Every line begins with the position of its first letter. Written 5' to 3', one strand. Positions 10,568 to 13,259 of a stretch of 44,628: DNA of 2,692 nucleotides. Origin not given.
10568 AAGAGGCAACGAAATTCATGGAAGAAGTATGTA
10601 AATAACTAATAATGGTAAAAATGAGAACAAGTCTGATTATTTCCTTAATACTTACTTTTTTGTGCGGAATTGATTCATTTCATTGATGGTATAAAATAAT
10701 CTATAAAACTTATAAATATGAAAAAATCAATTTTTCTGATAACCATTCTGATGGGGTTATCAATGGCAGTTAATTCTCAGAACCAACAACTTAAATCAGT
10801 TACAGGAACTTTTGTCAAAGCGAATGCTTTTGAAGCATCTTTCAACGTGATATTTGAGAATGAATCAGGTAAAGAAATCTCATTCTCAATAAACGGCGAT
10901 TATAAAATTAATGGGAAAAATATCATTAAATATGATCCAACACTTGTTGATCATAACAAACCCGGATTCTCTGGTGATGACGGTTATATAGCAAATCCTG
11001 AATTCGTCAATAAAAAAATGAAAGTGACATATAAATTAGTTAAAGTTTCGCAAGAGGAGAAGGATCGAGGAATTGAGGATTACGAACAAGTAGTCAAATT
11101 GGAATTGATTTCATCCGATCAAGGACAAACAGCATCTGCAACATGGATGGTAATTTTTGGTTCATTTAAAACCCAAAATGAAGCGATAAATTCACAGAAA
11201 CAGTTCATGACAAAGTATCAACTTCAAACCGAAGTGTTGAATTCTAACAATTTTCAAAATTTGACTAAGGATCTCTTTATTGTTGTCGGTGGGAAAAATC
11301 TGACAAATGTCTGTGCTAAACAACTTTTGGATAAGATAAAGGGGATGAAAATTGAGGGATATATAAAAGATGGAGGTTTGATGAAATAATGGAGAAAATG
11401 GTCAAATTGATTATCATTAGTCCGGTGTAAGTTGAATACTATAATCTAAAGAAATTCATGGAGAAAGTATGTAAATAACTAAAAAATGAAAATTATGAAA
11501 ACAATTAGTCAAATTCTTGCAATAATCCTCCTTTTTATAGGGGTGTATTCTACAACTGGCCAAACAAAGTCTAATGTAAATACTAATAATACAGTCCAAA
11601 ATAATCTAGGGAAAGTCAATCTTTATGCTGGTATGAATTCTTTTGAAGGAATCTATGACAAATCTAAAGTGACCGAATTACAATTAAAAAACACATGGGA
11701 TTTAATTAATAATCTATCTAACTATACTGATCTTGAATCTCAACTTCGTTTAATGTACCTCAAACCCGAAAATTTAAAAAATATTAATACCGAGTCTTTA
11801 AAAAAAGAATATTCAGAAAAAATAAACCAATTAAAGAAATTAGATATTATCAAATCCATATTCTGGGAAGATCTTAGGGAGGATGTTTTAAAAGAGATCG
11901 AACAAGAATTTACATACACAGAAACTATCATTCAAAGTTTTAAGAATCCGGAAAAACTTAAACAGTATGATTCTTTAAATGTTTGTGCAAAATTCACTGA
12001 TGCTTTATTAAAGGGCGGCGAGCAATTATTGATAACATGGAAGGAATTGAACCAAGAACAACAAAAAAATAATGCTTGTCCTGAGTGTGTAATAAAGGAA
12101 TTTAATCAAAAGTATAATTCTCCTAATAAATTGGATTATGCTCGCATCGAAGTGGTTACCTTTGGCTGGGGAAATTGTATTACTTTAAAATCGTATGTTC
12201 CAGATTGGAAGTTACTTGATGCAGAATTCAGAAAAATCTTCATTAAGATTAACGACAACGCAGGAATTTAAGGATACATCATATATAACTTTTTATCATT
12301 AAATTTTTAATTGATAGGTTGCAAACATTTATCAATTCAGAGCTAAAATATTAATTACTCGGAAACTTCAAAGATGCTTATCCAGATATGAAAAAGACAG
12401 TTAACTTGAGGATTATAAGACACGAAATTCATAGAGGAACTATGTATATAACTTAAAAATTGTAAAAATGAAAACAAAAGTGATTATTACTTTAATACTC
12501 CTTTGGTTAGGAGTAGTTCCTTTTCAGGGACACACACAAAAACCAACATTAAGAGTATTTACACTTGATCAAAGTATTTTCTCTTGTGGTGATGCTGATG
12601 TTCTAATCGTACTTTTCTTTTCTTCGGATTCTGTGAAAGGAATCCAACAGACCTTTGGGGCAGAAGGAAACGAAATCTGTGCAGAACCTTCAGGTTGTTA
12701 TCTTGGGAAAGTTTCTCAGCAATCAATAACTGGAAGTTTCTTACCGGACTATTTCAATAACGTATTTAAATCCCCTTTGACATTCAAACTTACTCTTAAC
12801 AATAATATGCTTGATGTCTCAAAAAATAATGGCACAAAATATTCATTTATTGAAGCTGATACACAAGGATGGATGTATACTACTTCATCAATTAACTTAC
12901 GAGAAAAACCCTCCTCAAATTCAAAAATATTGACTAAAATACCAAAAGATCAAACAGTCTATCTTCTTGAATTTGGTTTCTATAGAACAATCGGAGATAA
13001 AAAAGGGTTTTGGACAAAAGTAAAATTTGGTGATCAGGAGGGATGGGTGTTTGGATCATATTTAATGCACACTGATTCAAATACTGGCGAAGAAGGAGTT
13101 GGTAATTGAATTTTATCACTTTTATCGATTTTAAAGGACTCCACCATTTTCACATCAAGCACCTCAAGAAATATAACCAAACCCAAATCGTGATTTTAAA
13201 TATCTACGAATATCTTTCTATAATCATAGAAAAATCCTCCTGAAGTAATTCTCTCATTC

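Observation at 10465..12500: Cassette-like gene array: three copies of a junction sequence, including decayed copies of a neighbouring gene's 3' and 5' ends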

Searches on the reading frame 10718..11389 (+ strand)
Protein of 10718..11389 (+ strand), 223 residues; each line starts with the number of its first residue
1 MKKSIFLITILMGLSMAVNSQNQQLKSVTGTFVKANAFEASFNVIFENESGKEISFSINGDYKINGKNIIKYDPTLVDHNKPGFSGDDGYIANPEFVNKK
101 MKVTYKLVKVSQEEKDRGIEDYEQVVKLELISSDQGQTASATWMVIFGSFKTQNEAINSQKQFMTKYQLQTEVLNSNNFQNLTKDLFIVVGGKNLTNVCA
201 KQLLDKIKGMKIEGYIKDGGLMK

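Call 8: search_protein_families(library=pfam, proteins=[window:10718-11389:+], max_evalue=0.01)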
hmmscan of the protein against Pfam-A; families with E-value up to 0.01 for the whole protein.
window:10718-11389:+ (223 aa): 0 families

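Call 35: find_homologous_proteins(query=window:10718-11389:+, max_evalue=0.001)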
Query window:10718-11389:+ (223 aa): 9 proteins with E <= 0.001 among 163 candidates.
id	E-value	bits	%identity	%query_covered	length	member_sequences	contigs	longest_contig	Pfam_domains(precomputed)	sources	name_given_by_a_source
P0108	1.7e-138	477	100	100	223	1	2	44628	-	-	-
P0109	4.5e-99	348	74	93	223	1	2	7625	-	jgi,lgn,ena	-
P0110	7.3e-76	273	59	100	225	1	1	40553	-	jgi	jgi:hypothetical protein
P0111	5.9e-65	237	55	100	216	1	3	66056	-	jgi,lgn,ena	jgi:predicted Ser/Thr protein kinase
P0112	8.6e-62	227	53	100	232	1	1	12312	-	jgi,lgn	jgi:hypothetical protein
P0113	3.4e-60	222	54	100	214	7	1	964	-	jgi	jgi:hypothetical protein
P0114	2.1e-32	131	72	42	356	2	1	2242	-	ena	-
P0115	9.2e-32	129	65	45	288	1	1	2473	-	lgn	-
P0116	2.1e-26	111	56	46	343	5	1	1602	-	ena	-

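Call 36: find_encoding_contigs(protein=P0109, flank=10000, max_places=4)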
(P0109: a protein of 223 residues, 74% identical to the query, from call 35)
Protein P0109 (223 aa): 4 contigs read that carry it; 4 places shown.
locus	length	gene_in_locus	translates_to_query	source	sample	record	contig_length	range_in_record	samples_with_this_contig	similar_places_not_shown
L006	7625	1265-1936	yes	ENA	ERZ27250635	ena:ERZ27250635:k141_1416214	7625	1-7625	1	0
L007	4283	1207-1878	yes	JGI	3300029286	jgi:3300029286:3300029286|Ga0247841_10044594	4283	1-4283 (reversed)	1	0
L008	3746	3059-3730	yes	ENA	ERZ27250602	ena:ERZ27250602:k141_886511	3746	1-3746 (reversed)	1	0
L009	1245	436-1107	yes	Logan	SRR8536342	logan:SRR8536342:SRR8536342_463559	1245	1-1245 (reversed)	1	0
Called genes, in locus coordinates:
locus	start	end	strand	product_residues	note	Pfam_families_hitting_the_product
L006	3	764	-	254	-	?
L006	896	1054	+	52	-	-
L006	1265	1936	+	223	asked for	-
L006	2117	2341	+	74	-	-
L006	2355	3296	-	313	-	PF03747:ADP_ribosyl_GH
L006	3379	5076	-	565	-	PF00004:AAA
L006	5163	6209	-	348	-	PF02195:ParB_N, PF05063:MT-A70 (faint)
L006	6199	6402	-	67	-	-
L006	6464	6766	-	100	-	-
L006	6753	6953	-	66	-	PF01402:RHH_1 (weak)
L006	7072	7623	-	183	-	?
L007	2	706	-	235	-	?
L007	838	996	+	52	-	-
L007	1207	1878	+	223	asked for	-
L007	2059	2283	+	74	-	-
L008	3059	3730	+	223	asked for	-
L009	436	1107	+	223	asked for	-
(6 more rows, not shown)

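Call 37: find_encoding_contigs(protein=P0110, flank=10000, max_places=4)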
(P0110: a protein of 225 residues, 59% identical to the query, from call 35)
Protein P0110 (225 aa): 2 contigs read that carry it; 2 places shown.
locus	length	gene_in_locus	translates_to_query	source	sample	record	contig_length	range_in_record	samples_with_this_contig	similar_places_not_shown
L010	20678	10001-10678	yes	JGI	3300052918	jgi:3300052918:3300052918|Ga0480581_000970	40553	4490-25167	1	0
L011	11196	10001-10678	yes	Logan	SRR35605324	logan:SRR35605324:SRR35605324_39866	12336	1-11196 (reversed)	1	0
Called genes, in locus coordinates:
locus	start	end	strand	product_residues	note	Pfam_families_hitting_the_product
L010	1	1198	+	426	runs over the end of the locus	-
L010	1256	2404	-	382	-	PF13439:Glyco_transf_4, PF13579:Glyco_trans_4_4 (weak), PF26334:Gtf3_N (faint), PF00534:Glycos_transf_1, PF13692:Glyco_trans_1_4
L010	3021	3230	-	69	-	-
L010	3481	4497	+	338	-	PF00756:Esterase (faint), PF01738:DLH (weak), PF20434:BD-FAE, PF12697:Abhydrolase_6 (weak), PF00326:Peptidase_S9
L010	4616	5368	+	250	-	PF14451:Ub-Mut7C, PF01927:Mut7-C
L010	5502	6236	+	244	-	-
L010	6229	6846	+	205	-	PF01613:Flavin_Reduct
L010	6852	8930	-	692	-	PF13231:PMT_2 (weak), PF07719:TPR_2 (faint), PF13181:TPR_8 (faint), PF13424:TPR_12 (faint), PF13428:TPR_14 (faint), PF13431:TPR_17 (faint), PF14559:TPR_19 (faint), PF00515:TPR_1 (faint), +1 more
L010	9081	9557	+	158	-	PF11396:PepSY_like (weak)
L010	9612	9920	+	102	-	-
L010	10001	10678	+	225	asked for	-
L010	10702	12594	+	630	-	PF13414:TPR_11, PF00515:TPR_1, PF00515:TPR_1, PF13414:TPR_11, PF00515:TPR_1, PF07719:TPR_2, PF13414:TPR_11, PF00515:TPR_1, +16 more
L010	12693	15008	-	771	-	PF00515:TPR_1, PF13414:TPR_11, PF00515:TPR_1, PF13414:TPR_11, PF14559:TPR_19, PF00515:TPR_1, PF13414:TPR_11, PF13432:TPR_16, +53 more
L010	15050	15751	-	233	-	PF09603:Fib_succ_major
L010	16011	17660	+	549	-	PF12930:DUF3836 (faint)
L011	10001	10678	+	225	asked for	-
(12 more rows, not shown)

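Call 38: find_encoding_contigs(protein=P0111, flank=10000, max_places=4)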
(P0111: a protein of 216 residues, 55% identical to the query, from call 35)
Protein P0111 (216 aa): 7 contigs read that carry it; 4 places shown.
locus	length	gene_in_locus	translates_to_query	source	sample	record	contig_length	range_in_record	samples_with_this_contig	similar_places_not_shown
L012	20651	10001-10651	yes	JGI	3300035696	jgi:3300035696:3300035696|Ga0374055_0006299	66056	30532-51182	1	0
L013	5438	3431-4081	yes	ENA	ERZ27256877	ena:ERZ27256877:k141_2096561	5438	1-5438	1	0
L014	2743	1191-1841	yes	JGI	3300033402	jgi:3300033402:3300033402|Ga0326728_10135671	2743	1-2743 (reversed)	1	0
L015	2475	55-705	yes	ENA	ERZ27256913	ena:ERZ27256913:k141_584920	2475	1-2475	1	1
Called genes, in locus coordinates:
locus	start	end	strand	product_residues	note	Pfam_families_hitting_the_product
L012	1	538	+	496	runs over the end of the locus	PF06863:DUF1254, PF06742:DUF1214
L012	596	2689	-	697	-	-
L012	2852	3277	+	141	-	PF01910:Thiamine_BP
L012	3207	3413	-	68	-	-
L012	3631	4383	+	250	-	PF14451:Ub-Mut7C, PF01927:Mut7-C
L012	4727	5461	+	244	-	-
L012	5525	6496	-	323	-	PF13385:Laminin_G_3 (weak), PF18962:Por_Secre_tail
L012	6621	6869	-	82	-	PF13431:TPR_17 (faint), PF07719:TPR_2 (faint)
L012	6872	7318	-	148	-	-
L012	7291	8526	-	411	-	PF13231:PMT_2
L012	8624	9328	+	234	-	PF11396:PepSY_like (faint)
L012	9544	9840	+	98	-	-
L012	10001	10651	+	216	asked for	-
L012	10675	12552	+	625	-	PF13371:TPR_9, PF13414:TPR_11, PF00515:TPR_1, PF00515:TPR_1, PF13414:TPR_11, PF00515:TPR_1, PF13414:TPR_11, PF00515:TPR_1, +17 more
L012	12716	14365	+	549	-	PF12930:DUF3836 (faint)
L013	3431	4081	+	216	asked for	-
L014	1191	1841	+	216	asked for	-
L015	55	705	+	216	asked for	-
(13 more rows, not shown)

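Call 58: search_protein_families(library=pfam, proteins=[window:10718-11389:+], max_evalue=5)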
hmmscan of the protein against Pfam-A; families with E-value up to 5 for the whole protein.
window:10718-11389:+ (223 aa): 1 family
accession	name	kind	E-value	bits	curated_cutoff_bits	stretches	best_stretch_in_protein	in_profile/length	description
PF22463.2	Ctf19_RWD1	-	0.16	12.4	26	1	34-72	14-51/69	Ctf19, first RWD domain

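Call 67: predict_structure(alignment_id=A3)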
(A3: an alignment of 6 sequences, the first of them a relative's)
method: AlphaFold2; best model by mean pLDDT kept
length: 223 residues; sequences in the alignment: 6
mean_pLDDT: 73.4   pTM: 0.47
mean pLDDT of the five models: 73.4, 63.2, 62.9, 50.7, 47.4
residues with pLDDT >= 90: 5; 70-90: 148; 50-70: 43; < 50: 27
segments of 3 or more residues with pLDDT < 50: 1-7, 9-22, 135-139
pLDDT, mean of each block of 10 residues (from residue 1): 46 40 74 76 80 81 85 65 59 82 89 82 88 55 79 88 80 74 74 75 75 74 50
secondary structure, 60 per line:
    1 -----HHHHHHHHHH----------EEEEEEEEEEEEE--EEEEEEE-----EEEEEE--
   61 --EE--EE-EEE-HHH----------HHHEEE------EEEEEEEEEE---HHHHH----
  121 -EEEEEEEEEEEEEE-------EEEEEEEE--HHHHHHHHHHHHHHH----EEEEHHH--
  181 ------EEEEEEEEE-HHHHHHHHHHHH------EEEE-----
elements in order: H6-15 E26-38 E41-47 E53-58 E70-72 E90-92 E99-108 H112-116 E122-135 E143-150 H153-167 E172-175 E187-195 H197-208 E215-218

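Call 70: fold_search(model_id=the predicted structure, library=pdb)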
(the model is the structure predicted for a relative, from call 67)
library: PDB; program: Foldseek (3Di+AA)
matches with E <= 10: 1235; with E <= 0.001: 0
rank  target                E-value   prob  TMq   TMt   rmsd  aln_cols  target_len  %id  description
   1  1lyl_B                1.8e-03  0.98  0.26  0.13  13.6       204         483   12  LYSYL-TRNA SYNTHETASE (LYSU) (E.C.6.1.1.6) COMPLEXED WITH LYSINE (released 1995-10-15)
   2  1bbw                  2.8e-03  0.98  0.26  0.14  13.8       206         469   11  LYSYL-TRNA SYNTHETASE (LYSS) (released 2000-11-10)
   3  1e1o                  3.6e-03  0.97  0.27  0.14  12.5       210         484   13  lysyl-tRNA Synthetase (LYSU) hexagonal form, complexed with lysine (released 2000-07-28)
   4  1lyl_A                3.6e-03  0.97  0.27  0.13  13.7       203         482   12  LYSYL-TRNA SYNTHETASE (LYSU) (E.C.6.1.1.6) COMPLEXED WITH LYSINE (released 1995-10-15)
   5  3e9h_A                4.8e-03  0.93  0.27  0.13  15.6       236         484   10  Lysyl-tRNA synthetase from Bacillus stearothermophilus complexed with L-Lysylsulfamoyl adenosine (released 2009-07-14)
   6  1bbu                  5.7e-03  0.89  0.23  0.12  12.8       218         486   11  LYSYL-TRNA SYNTHETASE (LYSS) COMPLEXED WITH LYSINE (released 2000-11-10)
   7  9kwd                  6.4e-03  0.85  0.23  0.12  14.5       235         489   11  Crystal structure of E.coli LysU complexing with LysSA and ATP (released 2025-12-10)
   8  1e1t                  7.5e-03  0.93  0.26  0.13  12.7       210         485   12  LYSYL-TRNA SYNTHETASE (LYSU) HEXAGONAL FORM COMPLEXED WITH THE LYSYL_ADENYLATE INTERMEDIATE (released 2000-07-28)
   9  5vl1_B                7.9e-03  0.94  0.26  0.13  13.2       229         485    8  Crystal Structure of Lysyl-tRNA Synthetase from Mycobacterium ulcerans complexed with L-lysine (released 2017-05-10)
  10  6aqg_C                8.4e-03  0.93  0.26  0.13  12.5       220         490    9  Crystal Structure of Lysyl-tRNA Synthetase from Mycobacterium ulcerans complexed with L-lysine and Cladosporin (released 2017-08-30)
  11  9qbr                  8.9e-03  0.90  0.26  0.14  15.1       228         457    8  CRYSTAL STRUCTURE OF LYSYL-TRNA SYNTHETASE FROM Mycobacterium tuberculosis COMPLEXED WITH L-LYSINE AND INHIBITOR DDD0199 (released 2025-08-13)
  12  9qc3                  9.4e-03  0.94  0.26  0.14  12.3       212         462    8  CRYSTAL STRUCTURE OF LYSYL-TRNA SYNTHETASE FROM Mycobacterium tuberculosis COMPLEXED WITH L-LYSINE AND INHIBITOR DDD0199 (released 2025-08-13)
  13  6aqg_D                9.9e-03  0.90  0.26  0.13  13.5       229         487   10  Crystal Structure of Lysyl-tRNA Synthetase from Mycobacterium ulcerans complexed with L-lysine and Cladosporin (released 2017-08-30)
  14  6od8_A                1.1e-02  0.94  0.28  0.14  14.7       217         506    7  Crystal structure of a putative aspartyl-tRNA synthetase from Leishmania major Friedlin (released 2019-04-17)
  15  2z6k_A                1.5e-02  1.00  0.25  0.42   4.8       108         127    7  Crystal structure of full-length human RPA14/32 heterodimer (released 2007-12-04)
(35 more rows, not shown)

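Call 76: search_dna_similar(query=window:10718-11389:+, collection=plasmids, mode=protein, max_rows=8)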
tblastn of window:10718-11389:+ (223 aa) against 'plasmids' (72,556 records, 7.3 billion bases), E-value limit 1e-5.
No match.

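Call 83: search_protein_families(library=ncbifam, proteins=[window:10718-11389:+], max_evalue=0.01)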
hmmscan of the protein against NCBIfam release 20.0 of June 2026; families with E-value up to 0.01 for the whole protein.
window:10718-11389:+ (223 aa): 0 families

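Call 84: search_protein_families(library=padloc, proteins=[window:10718-11389:+], max_evalue=0.01)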
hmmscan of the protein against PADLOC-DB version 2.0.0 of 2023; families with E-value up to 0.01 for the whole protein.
window:10718-11389:+ (223 aa): 0 families

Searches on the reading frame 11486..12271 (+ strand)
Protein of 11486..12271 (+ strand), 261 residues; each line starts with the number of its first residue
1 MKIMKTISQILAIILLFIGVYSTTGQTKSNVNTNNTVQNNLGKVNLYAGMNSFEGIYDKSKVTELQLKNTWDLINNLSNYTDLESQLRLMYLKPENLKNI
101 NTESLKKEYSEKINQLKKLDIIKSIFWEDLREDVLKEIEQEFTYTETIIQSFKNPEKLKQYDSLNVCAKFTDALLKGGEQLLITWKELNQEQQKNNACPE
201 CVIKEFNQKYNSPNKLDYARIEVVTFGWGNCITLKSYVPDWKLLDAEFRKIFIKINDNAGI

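Call 8: search_protein_families(library=pfam, proteins=[window:11486-12271:+], max_evalue=0.01)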
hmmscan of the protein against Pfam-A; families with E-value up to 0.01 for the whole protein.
window:11486-12271:+ (261 aa): 1 family
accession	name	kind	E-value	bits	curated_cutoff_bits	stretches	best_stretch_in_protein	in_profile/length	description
PF07160.18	SKA1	-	0.0019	18.5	29.6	1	102-203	3-105/243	Spindle and kinetochore-associated protein 1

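Call 48: find_homologous_proteins(query=window:11486-12271:+, max_evalue=0.001)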
Query window:11486-12271:+ (261 aa): 2 proteins with E <= 0.001 among 579 candidates.
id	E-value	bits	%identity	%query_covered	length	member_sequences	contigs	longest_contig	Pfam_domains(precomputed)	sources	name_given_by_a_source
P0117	9.2e-165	564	100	99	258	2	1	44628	-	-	-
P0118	4.2e-19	87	25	96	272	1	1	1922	-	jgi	jgi:hypothetical protein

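Call 49: find_encoding_contigs(protein=P0118, flank=10000, max_places=4)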
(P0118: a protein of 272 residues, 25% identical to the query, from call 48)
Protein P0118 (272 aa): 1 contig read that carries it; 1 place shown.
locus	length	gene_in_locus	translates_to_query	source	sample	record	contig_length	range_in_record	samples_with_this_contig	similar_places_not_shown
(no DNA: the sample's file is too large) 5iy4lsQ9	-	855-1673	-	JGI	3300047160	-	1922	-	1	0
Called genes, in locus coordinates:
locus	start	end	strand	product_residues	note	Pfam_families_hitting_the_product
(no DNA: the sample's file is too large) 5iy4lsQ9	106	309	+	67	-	-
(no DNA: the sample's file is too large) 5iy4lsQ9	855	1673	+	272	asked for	-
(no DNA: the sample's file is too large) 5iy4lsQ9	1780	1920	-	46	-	?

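Call 58: search_protein_families(library=pfam, proteins=[window:11486-12271:+], max_evalue=5)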
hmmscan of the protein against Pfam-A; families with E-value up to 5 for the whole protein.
window:11486-12271:+ (261 aa): 3 families
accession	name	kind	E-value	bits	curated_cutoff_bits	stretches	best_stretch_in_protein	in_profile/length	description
PF07160.18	SKA1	-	0.0019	18.5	29.6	1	102-203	3-105/243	Spindle and kinetochore-associated protein 1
PF20725.2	DUF6832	-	0.11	12.5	26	1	113-166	8-61/163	Domain of unknown function (DUF6832)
PF14684.11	Tricorn_C1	-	0.17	12.2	24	1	79-118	8-46/59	Tricorn protease C1 domain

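Call 83: search_protein_families(library=ncbifam, proteins=[window:11486-12271:+], max_evalue=0.01)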
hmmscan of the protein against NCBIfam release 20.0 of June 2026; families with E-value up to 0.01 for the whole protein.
window:11486-12271:+ (261 aa): 0 families

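Call 84: search_protein_families(library=padloc, proteins=[window:11486-12271:+], max_evalue=0.01)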
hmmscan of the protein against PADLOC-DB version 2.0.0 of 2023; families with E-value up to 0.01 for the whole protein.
window:11486-12271:+ (261 aa): 0 families

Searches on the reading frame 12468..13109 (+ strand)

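Call 8: search_protein_families(library=pfam, proteins=[window:12468-13109:+], max_evalue=0.01)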
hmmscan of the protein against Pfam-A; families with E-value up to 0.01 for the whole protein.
window:12468-13109:+ (213 aa): 1 family
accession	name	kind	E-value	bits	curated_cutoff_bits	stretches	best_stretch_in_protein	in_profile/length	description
PF08239.17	SH3_3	-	1.6e-10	41.5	27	1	140-199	1-53/54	Bacterial SH3 domain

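Call 83: search_protein_families(library=ncbifam, proteins=[window:12468-13109:+], max_evalue=0.01)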
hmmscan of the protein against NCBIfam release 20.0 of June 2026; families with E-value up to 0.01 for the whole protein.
window:12468-13109:+ (213 aa): 1 family
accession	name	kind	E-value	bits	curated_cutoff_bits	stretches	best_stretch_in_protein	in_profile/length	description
TIGR04211.1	SH3_and_anchor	equivalog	0.0016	18.1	65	1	141-204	7-63/198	TIGR04211 family SH3 domain-containing protein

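Call 84: search_protein_families(library=padloc, proteins=[window:12468-13109:+], max_evalue=0.01)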
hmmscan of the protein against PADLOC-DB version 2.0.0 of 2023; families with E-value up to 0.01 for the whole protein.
window:12468-13109:+ (213 aa): 1 family
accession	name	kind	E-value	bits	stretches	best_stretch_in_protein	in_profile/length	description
PDLC03446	REase_II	-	0.0075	13.9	0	114-163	172-221/237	Type II restriction enzyme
